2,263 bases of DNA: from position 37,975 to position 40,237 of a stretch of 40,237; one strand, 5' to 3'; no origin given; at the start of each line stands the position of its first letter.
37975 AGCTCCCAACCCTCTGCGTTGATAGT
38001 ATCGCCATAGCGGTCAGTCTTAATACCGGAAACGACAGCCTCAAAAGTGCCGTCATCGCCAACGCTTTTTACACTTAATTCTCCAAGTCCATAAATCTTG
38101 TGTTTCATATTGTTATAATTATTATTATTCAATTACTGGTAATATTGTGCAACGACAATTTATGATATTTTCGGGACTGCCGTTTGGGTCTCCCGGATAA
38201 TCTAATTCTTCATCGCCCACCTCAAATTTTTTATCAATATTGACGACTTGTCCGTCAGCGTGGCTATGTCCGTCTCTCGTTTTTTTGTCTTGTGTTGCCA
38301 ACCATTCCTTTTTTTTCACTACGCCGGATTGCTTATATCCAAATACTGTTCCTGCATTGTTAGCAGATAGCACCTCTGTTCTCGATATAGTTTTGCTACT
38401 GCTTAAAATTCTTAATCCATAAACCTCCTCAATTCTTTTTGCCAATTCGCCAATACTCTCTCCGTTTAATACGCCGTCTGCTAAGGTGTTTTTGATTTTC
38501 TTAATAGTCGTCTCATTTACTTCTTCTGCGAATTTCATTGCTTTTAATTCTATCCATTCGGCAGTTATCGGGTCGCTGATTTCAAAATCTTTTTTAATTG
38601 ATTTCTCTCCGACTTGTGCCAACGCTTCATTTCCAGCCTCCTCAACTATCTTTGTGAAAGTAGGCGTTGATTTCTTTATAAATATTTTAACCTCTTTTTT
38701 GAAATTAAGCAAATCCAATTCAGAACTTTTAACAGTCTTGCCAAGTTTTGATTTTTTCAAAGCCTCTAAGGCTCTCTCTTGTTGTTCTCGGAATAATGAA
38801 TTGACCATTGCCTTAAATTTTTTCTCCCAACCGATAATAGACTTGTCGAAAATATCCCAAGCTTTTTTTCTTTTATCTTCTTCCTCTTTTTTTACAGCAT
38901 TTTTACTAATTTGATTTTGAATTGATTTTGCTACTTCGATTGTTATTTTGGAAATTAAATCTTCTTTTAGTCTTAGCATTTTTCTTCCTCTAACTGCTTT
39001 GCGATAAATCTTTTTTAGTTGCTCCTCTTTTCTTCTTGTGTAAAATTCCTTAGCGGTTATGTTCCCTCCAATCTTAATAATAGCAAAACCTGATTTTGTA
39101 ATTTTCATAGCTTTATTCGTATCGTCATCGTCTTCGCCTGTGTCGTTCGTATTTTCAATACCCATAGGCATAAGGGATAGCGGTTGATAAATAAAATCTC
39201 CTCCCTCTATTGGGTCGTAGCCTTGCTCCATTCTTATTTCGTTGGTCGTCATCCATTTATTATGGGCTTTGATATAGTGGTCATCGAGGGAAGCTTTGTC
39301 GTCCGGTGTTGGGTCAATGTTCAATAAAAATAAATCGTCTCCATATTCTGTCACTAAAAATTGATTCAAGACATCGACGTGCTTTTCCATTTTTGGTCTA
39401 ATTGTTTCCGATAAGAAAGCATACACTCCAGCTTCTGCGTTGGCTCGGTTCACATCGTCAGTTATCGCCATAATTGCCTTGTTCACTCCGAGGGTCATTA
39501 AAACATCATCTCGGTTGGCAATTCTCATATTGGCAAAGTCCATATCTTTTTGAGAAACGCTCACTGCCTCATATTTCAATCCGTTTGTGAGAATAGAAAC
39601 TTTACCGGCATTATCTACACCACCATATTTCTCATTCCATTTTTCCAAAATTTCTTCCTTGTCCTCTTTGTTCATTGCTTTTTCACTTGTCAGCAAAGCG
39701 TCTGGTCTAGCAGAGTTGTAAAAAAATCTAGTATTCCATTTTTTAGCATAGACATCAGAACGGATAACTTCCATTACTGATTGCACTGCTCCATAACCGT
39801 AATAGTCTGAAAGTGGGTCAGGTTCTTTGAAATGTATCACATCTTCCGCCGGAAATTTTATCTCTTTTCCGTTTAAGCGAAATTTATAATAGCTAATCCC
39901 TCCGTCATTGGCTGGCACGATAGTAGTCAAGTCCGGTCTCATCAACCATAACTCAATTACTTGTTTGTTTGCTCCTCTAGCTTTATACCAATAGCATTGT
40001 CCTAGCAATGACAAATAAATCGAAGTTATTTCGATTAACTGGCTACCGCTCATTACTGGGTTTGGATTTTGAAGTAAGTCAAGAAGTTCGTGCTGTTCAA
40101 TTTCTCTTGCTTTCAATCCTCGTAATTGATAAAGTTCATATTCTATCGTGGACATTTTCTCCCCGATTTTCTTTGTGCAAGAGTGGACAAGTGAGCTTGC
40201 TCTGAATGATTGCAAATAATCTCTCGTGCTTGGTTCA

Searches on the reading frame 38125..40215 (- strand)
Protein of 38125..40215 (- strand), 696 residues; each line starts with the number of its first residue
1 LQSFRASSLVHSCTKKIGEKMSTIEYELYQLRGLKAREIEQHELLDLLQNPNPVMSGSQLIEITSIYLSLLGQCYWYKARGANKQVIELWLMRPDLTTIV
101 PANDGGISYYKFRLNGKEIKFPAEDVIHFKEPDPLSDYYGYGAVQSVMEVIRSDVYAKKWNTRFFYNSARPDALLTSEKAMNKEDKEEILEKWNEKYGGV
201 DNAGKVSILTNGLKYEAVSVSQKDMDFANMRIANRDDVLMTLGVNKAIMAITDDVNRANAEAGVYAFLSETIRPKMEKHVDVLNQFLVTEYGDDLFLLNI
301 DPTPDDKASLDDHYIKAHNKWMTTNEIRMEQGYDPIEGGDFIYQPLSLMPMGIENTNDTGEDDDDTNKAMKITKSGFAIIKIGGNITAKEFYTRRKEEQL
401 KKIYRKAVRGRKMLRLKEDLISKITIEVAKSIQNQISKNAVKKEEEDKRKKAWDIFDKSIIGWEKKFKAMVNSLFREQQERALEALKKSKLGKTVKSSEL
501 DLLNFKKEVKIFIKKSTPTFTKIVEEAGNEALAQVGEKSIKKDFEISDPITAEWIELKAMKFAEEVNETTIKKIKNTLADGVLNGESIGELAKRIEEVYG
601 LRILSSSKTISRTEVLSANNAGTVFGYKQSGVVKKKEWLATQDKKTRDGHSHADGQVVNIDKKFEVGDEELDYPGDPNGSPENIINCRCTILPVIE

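Call 7: search_protein_families(library=phrogs, proteins=[window:38125-40215:-], max_evalue=0.001)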
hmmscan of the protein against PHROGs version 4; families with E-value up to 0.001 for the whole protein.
window:38125-40215:- (696 aa): 19 families
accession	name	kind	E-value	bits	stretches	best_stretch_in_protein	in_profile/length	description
phrog_2662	-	head and packaging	8.4e-133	445.4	1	4-694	64-708/717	portal protein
phrog_12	-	head and packaging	4.3e-69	235.2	1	5-455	91-563/646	portal protein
phrog_2468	-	head and packaging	4.1e-53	181.8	1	434-695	12-273/303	head morphogenesis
phrog_3517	-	head and packaging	1.1e-28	101.6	1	607-695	235-329/371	head morphogenesis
phrog_859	-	head and packaging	1.2e-27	97.8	1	563-692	153-287/807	portal protein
phrog_6577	-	unknown function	1.6e-22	80.7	1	501-695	54-230/1066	-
phrog_115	-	head and packaging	2.1e-19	71.2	1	570-696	206-319/665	minor head protein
phrog_595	-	head and packaging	2.3e-17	64.5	1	394-695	7-298/513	head maturation protease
phrog_5929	-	head and packaging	2.4e-17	64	1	160-365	7-216/228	portal protein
phrog_15127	-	head and packaging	2.4e-14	53.8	1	513-687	54-244/602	head protein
phrog_18477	-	head and packaging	2.1e-13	50.9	1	608-692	207-296/760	head morphogenesis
phrog_324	-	head and packaging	1.2e-12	48.6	1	404-696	23-319/624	head morphogenesis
phrog_34890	-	head and packaging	2.5e-11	43.6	1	607-692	213-304/679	head morphogenesis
phrog_21406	-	unknown function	8.9e-11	41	1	635-690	293-348/1668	-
phrog_2271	-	head and packaging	2.3e-10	39.9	1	10-344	55-394/859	portal protein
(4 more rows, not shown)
